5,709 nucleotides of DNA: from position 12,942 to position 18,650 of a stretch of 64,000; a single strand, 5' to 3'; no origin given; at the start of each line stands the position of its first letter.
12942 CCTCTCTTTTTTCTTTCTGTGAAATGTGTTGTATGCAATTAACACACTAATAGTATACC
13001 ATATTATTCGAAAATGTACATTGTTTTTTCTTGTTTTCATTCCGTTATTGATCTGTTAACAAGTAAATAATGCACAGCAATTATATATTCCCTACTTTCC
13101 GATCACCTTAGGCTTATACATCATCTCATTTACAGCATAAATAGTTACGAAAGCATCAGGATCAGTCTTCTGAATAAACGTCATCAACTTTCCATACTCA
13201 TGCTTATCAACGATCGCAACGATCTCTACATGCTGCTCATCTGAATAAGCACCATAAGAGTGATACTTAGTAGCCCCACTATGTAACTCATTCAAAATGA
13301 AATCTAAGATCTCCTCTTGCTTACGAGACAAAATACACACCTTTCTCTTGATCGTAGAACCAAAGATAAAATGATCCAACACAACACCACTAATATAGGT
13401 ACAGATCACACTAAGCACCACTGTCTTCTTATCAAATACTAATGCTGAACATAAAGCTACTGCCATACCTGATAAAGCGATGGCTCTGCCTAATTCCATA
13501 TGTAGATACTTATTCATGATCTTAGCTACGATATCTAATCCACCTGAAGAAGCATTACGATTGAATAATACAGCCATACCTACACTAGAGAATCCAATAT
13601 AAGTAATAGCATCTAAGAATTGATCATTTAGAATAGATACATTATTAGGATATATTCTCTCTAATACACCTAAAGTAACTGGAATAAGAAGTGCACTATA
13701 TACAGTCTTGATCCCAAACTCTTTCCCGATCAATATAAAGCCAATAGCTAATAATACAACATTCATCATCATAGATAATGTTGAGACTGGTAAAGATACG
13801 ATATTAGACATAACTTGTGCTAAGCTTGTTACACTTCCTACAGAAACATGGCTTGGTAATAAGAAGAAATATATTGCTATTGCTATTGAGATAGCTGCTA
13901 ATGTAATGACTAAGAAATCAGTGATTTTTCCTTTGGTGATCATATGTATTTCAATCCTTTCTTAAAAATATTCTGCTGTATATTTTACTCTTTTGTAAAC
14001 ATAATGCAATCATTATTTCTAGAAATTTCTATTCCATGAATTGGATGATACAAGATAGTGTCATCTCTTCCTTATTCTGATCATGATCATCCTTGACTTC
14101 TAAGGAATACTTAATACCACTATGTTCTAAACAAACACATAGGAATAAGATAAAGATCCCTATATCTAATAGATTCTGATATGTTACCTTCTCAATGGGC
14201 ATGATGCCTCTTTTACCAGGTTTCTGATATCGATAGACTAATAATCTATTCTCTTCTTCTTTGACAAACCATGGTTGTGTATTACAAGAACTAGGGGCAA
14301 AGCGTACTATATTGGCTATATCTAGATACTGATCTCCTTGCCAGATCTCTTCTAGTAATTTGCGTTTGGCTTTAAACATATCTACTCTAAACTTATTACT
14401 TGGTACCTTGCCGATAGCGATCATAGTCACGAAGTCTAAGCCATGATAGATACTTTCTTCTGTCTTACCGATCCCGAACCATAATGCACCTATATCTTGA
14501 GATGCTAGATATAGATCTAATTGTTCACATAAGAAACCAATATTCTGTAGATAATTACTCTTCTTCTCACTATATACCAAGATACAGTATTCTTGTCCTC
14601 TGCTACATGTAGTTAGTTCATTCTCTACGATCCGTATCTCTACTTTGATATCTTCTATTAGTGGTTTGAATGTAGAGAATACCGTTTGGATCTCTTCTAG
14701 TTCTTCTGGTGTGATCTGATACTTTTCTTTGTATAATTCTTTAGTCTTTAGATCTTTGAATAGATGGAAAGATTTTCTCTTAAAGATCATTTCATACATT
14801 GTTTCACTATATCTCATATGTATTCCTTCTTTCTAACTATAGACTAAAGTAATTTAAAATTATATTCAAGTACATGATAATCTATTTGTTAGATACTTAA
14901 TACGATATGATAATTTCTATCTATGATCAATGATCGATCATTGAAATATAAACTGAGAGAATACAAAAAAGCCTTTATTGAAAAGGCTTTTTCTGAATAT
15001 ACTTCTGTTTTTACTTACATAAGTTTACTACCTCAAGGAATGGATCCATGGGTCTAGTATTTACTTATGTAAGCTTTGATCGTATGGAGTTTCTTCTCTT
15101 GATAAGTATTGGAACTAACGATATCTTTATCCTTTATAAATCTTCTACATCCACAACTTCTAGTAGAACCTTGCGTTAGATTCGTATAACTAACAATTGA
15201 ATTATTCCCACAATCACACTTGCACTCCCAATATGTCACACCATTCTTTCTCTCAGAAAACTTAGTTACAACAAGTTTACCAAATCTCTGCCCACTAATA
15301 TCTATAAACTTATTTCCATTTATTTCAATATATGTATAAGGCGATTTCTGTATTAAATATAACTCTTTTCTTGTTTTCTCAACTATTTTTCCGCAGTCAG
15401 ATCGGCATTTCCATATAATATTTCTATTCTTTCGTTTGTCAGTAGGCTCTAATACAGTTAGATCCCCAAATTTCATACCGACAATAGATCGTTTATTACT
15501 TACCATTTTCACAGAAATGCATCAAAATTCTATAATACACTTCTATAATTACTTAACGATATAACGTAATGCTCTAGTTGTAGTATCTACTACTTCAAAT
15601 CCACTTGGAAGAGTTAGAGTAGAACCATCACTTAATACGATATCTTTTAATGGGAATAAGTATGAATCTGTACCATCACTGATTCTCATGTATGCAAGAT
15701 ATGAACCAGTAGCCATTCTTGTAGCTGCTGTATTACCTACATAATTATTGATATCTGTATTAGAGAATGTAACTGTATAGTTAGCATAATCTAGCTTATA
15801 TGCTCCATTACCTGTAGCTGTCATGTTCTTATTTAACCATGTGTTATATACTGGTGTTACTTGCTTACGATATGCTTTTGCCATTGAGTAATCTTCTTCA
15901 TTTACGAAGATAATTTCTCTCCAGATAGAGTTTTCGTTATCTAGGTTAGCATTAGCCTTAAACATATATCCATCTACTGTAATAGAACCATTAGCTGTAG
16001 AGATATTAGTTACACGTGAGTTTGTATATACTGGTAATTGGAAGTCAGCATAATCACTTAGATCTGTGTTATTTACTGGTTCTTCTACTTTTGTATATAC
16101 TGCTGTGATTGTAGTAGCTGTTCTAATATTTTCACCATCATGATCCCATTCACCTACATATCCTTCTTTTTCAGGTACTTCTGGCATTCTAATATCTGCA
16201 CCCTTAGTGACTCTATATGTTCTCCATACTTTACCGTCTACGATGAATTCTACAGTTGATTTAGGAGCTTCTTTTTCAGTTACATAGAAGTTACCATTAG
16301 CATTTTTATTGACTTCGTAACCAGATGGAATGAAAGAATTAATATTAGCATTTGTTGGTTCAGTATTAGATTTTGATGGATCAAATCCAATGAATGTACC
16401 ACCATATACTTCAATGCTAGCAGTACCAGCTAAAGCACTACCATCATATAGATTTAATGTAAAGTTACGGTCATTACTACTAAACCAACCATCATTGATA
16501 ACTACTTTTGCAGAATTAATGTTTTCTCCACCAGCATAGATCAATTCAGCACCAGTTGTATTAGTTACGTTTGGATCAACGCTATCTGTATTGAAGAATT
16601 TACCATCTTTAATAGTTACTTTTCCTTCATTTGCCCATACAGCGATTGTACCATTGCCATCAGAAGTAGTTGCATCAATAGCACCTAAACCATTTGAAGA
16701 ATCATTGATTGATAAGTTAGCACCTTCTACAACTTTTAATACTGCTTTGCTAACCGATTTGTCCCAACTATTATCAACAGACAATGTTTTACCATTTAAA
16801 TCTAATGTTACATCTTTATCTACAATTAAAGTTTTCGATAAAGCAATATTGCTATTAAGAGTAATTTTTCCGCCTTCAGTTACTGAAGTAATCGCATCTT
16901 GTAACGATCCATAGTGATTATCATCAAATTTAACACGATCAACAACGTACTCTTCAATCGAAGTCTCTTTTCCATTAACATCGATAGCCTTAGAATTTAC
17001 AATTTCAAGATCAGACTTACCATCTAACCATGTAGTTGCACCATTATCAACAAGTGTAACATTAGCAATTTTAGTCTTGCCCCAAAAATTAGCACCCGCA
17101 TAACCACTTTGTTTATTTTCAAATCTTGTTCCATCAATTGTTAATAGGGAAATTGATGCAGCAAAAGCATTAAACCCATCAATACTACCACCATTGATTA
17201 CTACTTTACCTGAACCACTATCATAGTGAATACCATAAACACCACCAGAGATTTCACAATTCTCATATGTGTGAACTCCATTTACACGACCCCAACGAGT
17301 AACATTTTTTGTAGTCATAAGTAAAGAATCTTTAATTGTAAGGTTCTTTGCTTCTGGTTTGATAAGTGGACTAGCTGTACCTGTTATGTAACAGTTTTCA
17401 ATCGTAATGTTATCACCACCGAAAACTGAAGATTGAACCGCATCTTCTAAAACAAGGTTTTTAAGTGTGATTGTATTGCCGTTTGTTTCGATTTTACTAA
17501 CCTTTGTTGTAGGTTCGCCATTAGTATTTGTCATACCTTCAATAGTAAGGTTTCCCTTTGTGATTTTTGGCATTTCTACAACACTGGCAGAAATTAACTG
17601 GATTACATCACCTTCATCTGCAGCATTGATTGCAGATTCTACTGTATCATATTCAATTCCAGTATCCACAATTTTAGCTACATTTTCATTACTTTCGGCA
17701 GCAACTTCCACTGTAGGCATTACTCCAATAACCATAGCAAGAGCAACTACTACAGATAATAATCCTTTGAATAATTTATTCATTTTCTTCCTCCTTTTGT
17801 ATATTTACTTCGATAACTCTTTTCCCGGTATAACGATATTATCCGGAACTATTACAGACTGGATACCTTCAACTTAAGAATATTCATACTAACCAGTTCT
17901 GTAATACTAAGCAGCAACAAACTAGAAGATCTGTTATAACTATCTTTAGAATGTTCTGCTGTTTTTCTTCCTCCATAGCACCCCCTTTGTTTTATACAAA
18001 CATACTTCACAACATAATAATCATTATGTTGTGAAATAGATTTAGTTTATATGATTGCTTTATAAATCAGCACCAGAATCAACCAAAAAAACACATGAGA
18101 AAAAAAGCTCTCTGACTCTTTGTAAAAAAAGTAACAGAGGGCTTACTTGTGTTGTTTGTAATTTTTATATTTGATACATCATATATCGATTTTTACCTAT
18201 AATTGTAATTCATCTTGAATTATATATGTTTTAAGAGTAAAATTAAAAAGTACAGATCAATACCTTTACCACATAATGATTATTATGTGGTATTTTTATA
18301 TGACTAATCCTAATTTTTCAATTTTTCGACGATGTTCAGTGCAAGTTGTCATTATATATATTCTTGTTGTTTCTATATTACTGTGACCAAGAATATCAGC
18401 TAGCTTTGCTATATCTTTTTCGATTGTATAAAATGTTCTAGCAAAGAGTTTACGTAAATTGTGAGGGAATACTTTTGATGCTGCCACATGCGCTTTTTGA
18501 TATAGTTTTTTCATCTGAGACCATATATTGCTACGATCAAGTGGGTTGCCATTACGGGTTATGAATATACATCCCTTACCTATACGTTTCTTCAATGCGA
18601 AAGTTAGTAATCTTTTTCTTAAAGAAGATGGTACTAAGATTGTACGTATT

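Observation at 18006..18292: Lox-like sites in inverted orientation flank a 231-bp segment between a tyrosine recombinase and a secreted beta-helix protein gene: candidate phase-variation inverton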

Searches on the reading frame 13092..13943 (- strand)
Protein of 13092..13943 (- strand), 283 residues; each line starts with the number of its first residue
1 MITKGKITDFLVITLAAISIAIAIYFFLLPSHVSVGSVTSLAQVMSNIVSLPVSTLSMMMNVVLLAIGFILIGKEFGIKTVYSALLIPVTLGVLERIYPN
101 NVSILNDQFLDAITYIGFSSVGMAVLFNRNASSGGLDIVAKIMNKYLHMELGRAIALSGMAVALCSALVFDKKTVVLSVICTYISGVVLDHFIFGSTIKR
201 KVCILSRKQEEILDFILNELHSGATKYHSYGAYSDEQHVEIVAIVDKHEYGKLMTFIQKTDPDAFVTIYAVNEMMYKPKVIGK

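Call 9: search_protein_families(library=pfam, proteins=[window:13092-13943:-], max_evalue=0.01)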
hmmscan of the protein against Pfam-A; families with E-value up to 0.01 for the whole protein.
window:13092-13943:- (283 aa): 2 families
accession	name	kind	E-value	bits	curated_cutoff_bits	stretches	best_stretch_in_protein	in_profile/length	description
PF02588.21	YitT_membrane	-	5.4e-43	147.2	24.3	1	9-216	1-204/205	Uncharacterised 5xTM membrane BCR, YitT family COG1284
PF10035.14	DUF2179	-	5.2e-13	49.1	22.8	1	223-275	2-54/55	Uncharacterized protein conserved in bacteria (DUF2179)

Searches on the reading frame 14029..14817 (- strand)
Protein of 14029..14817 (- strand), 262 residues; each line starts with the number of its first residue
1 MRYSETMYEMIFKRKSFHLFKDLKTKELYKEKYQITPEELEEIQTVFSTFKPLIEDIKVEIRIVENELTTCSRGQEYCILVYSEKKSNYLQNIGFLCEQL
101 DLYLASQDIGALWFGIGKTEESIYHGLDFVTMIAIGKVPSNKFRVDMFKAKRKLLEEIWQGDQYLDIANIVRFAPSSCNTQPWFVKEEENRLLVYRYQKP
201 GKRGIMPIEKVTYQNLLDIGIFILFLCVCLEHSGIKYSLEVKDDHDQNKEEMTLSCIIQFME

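Call 9: search_protein_families(library=pfam, proteins=[window:14029-14817:-], max_evalue=0.01)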
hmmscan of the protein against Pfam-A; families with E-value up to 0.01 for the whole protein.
window:14029-14817:- (262 aa): 2 families
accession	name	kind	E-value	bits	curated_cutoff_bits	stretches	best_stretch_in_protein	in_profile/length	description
PF14512.11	TM1586_NiRdase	-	3.6e-23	82.8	27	1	7-222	2-207/215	Putative TM nitroreductase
PF00881.29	Nitroreductase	-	0.0019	18.9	23.5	0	165-186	21-42/167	Nitroreductase family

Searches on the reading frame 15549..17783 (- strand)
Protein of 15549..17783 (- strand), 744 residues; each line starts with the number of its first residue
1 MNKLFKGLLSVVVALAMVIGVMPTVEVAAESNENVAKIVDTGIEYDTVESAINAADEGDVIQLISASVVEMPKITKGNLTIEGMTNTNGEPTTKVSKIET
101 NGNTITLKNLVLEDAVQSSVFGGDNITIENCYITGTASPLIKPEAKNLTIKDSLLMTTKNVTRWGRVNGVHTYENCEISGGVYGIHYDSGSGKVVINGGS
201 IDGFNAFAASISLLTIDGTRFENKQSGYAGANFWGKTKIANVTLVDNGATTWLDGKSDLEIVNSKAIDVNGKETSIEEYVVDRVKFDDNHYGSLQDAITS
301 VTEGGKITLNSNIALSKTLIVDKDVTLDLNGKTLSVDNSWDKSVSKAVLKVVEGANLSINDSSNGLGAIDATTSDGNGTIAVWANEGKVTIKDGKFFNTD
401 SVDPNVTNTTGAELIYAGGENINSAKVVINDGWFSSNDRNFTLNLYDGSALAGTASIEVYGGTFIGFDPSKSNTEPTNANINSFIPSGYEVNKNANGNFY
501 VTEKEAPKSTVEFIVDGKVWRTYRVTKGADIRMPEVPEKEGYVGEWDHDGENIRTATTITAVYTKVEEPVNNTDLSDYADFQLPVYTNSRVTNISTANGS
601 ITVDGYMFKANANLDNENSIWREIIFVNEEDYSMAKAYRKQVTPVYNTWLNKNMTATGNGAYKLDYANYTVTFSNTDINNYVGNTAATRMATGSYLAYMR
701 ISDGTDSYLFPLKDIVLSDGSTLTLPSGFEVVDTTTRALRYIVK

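Call 9: search_protein_families(library=pfam, proteins=[window:15549-17783:-], max_evalue=0.01)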
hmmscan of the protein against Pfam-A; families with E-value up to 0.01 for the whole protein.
window:15549-17783:- (744 aa): 1 family
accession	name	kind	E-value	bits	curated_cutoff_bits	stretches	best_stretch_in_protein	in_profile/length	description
PF18656.6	DUF5633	-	0.0081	16.4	23.6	0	484-502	21-39/41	Family of unknown function (DUF5633)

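Call 41: search_protein_families(library=ncbifam, proteins=[window:15549-17783:-], max_evalue=0.01)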
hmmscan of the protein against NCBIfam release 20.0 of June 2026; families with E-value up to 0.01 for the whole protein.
window:15549-17783:- (744 aa): 0 families

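Call 43: search_solved_structures(query=window:15549-17783:-, max_evalue=0.1)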
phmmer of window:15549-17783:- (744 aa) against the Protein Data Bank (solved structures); distinct sequences matched with E-value up to 0.1: 0.

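Call 51: search_protein_families(library=pfam, alignment_id=A2, max_evalue=0.001)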
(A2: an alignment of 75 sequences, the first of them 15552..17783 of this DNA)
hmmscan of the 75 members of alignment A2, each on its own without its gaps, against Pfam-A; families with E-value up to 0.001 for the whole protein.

A. member 1, window:15552-17783:- (744 aa): 0 families

B. families by the number of members that match (of 75 scanned): 64 families (the first 25 are shown)
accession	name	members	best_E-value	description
PF10502.14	Peptidase_S26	13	1e-35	Signal peptidase, peptidase S26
PF13306.12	LRR_5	6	1.6e-111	BspA type Leucine rich repeat region (6 copies)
PF00717.28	Peptidase_S24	6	4e-09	Peptidase S24-like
PF13421.11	Band_7_1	4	5.3e-37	SPFH domain-Band 7 family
PF14311.12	DUF4379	3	2.2e-103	Probable Treble clef zinc finger domain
PF18676.6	MBG_2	3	9.8e-10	MBG domain (YGX type)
PF01145.31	Band_7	3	2.1e-06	SPFH domain / Band 7 family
PF20473.4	MmeI_Mtase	3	7e-06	MmeI, DNA-methyltransferase domain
PF07669.17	Eco57I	2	1.6e-36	Eco57I restriction-modification methylase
PF01391.23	Collagen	2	4.1e-34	Collagen triple helix repeat (20 copies)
PF14237.11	GYF_2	2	1.2e-16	GYF domain 2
PF13240.11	Zn_Ribbon_1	2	7.2e-15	zinc-ribbon domain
PF13248.11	Zn_ribbon_3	2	2.4e-11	zinc-ribbon domain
PF00963.24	Cohesin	2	5.4e-10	Cohesin domain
PF12773.13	DZR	2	6.2e-10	Double zinc ribbon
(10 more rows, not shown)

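Call 52: find_homologous_proteins(query=window:15552-17783:-, max_evalue=0.00001)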
Query window:15552-17783:- (744 aa): 84 proteins with E <= 0.00001 among 8000 candidates.
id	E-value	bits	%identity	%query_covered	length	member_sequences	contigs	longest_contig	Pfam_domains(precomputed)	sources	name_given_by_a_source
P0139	0.0e+0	1551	100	95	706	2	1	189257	-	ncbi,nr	ncbi:MAG: hypothetical protein E7191_00105 [Erysipelotrichaceae bacterium]|nr:hypothetical protein [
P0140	7.0e-57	211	48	31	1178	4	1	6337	PF18998.7,PF00395.26,PF02368.25,PF26918.1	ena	-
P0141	5.3e-53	199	39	41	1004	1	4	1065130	PF18998.7,PF00395.26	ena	-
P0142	1.4e-47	181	46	31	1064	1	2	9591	PF18998.7,PF00395.26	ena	-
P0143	3.2e-46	176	39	43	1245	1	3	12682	PF18998.7,PF00395.26,PF02368.25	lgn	-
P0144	1.1e-43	168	39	40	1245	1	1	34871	PF18998.7,PF00395.26,PF02368.25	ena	-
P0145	4.0e-43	166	39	40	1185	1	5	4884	PF13229.13,PF18998.7,PF00395.26,PF02368.25,PF26918.1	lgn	-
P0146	5.9e-43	165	39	40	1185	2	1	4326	PF13229.13,PF18998.7,PF00395.26,PF02368.25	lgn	-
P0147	1.4e-42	164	39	43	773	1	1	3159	PF18998.7,PF00395.26,PF02368.25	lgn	-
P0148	3.7e-39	153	34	50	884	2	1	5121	-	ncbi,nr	ncbi:MAG: hypothetical protein IJ339_04425, partial [Oscillospiraceae bacterium]|nr:hypothetical pro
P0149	3.1e-24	104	33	33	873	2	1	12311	PF13229.13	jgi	-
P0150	2.9e-22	97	34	33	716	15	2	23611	PF09479.17,PF00395.26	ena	-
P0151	8.4e-20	89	28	61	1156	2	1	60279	-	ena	-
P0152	1.6e-15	75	35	26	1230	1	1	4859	PF09479.17,PF18998.7,PF00395.26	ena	-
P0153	8.2e-14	69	26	68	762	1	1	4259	-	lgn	-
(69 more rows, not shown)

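Call 57: predict_structure(alignment_id=A3)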
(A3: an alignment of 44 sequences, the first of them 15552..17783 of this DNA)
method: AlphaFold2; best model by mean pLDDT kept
length: 744 residues; sequences in the alignment: 44
mean_pLDDT: 66.9   pTM: 0.48
mean pLDDT of the five models: 66.9, 65.9, 65.6, 65.0, 63.5
residues with pLDDT >= 90: 201; 70-90: 174; 50-70: 145; < 50: 224
segments of 3 or more residues with pLDDT < 50: 24-31, 118-120, 528-559, 563-698, 700-713, 715-718, 722-744
pLDDT, mean of each block of 10 residues (from residue 1): 80 85 48 83 94 94 86 87 91 86 89 65 80 73 73 84 66 89 65 84 69 76 64 71 67 59 74 70 58 87 93 93 97 92 88 97 91 83 96 91 56 86 86 90 79 86 94 63 89 94 75 68 56 40 35 42 43 37 35 38 30 26 25 23 23 26 27 37 34 41 41 48 40 31 29
secondary structure, 60 per line:
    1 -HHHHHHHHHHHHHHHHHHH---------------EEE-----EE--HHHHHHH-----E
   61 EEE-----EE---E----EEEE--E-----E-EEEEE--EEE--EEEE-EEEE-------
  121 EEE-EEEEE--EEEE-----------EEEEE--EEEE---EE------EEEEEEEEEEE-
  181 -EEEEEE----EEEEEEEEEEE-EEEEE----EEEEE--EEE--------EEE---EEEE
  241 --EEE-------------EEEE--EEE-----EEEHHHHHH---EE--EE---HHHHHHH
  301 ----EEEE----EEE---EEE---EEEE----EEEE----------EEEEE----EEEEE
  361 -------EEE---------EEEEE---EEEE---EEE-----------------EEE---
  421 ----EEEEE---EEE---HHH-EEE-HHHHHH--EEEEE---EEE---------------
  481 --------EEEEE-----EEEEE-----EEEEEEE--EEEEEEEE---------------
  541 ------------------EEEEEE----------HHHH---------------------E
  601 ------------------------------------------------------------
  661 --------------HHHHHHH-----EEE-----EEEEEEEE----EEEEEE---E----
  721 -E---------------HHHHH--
elements in order (helices of 4 or more, strands of 3 or more residues): H2-20 E36-38 H48-54 E60-63 E79-82 E93-97 E100-102 E105-108 E110-113 E121-123 E125-129 E132-135 E147-151 E154-157 E169-179 E182-187 E192-202 E204-208 E213-217 E220-222 E231-233 E237-240 E243-245 E259-262 E265-267 E273-275 H276-281 H294-300 E305-308 E313-315 E319-321 E325-328 E333-336 E347-351 E356-360 E368-370 E380-384 E388-391 E395-397 E415-417 E425-429 E433-435 E443-445 H447-452 E455-459 E463-465 E489-493 E499-503 E509-515 E518-525 E559-564 H575-578 H675-681 E687-689 E695-702 E707-712 H738-742

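Call 60: fold_search(model_id=the predicted structure, library=pdb)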
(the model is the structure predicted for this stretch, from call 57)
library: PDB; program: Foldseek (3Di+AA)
matches with E <= 10: 122; with E <= 0.001: 0
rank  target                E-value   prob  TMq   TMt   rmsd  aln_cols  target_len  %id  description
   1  7dmk_C                4.6e-02  0.63  0.17  0.17  20.6       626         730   11  PL6 alginate lyase BcAlyPL6 (released 2021-10-06)
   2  4mxn_A                7.2e-02  0.12  0.07  0.13  14.5       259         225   13  Crystal structure of a putative glycosyl hydrolase (PARMER_00599) from Parabacteroides merdae ATCC 43184 at 1.95 A res (released 2013-10-23)
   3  4mxn_B                1.2e-01  0.11  0.07  0.14  13.9       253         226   13  Crystal structure of a putative glycosyl hydrolase (PARMER_00599) from Parabacteroides merdae ATCC 43184 at 1.95 A res (released 2013-10-23)
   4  6nw9_B                1.5e-01  0.28  0.14  0.16  15.6       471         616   12  CRYSTAL STRUCTURE OF A TAILSPIKE PROTEIN 3 (TSP3, ORF212) FROM ESCHERICHIA COLI O157:H7 BACTERIOPHAGE CBA120 (released 2019-06-05)
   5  5w6f_A                1.5e-01  0.21  0.13  0.16  15.2       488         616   10  Crystal structure of Bacteriophage CBA120 tailspike protein 3 (TSP3, orf212) (released 2018-10-24)
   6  7vul_B                1.5e-01  0.15  0.11  0.13  17.6       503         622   10  Structure of Klebsiella Phage P560 depolymerase (released 2022-11-16)
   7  5c1c                  1.7e-01  0.98  0.21  0.46   7.5       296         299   14  Crystal Structure of the Pectin Methylesterase from Aspergillus niger in Deglycosylated Form (released 2015-07-01)
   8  6a40_A                1.9e-01  0.18  0.14  0.20  19.7       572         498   10  complex structure of Alginate lyase AlyF-OU02 with G4 (released 2019-05-01)
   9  7o7a_A                2.1e-01  0.18  0.14  0.22  19.4       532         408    8  Structure of the PL6 family alginate lyase Pedsa0632 from Pseudopedobacter saltans (released 2021-07-28)
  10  5uyt_A                2.2e-01  0.14  0.11  0.17  22.0       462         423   12  Crystal structure of ice binding protein from an Antarctic bacterium Flavobacteriaceae (released 2017-10-25)
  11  2vbk                  2.5e-01  0.07  0.10  0.13  16.2       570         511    8  NATIVE TAILSPIKE PROTEIN OF BACTERIOPHAGE SF6 (released 2008-04-01)
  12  8bwk_A                2.8e-01  0.35  0.17  0.18  22.9       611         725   11  Metagenomic derived PL6 alginate lyase (released 2023-12-20)
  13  5c1e                  3.3e-01  0.85  0.20  0.42  10.0       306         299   17  Crystal Structure of the Pectin Methylesterase from Aspergillus niger in Penultimately Deglycosylated Form (N-acetylgluc (released 2015-07-01)
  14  4pey_A                3.5e-01  0.14  0.14  0.18  25.5       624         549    9  Structure of the E502A variant of sacteLam55A from Streptomyces sp. SirexAA-E in complex with laminaritriose (released 2015-03-18)
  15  5zla_C                3.8e-01  0.10  0.10  0.16  17.9       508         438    9  Crystal structure of mutant C387A of DFA-IIIase from Arthrobacter chlorophenolicus A6 in complex with DFA-III (released 2018-12-19)
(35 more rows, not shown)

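Call 71: find_encoding_contigs(protein=P0139, flank=3000, max_places=4)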
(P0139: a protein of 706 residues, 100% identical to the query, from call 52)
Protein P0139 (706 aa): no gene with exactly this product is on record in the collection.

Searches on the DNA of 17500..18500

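Call 33: search_rna_families(source=window, start=17500, end=18500, threshold=evalue, max_evalue=5)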
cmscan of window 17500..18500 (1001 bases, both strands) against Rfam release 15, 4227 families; matches with E-value up to 5: 4.
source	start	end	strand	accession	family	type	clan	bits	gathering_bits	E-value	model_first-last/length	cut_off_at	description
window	18104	18200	+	RF04177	BTnc201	Gene; sRNA;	-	20.2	105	0.83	1-99/99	no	Bacteroides sRNA BTnc201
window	18032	18069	-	RF01102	PK1-TEV_CVMV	Cis-reg; leader;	-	18.9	40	4.3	1-37/37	no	5'-leader pseudoknot of TEV/CVMV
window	17979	18033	+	RF01820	RsaE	Gene; sRNA;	-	18.2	79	3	56-109/112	no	RNA Staph. aureus E (RoxS)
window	17551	17688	-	RF02422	Bp1_738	Gene; sRNA;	-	14.8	45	2.2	1-208/208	no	Burkholderia sRNA Bp1_Cand738_SIPHT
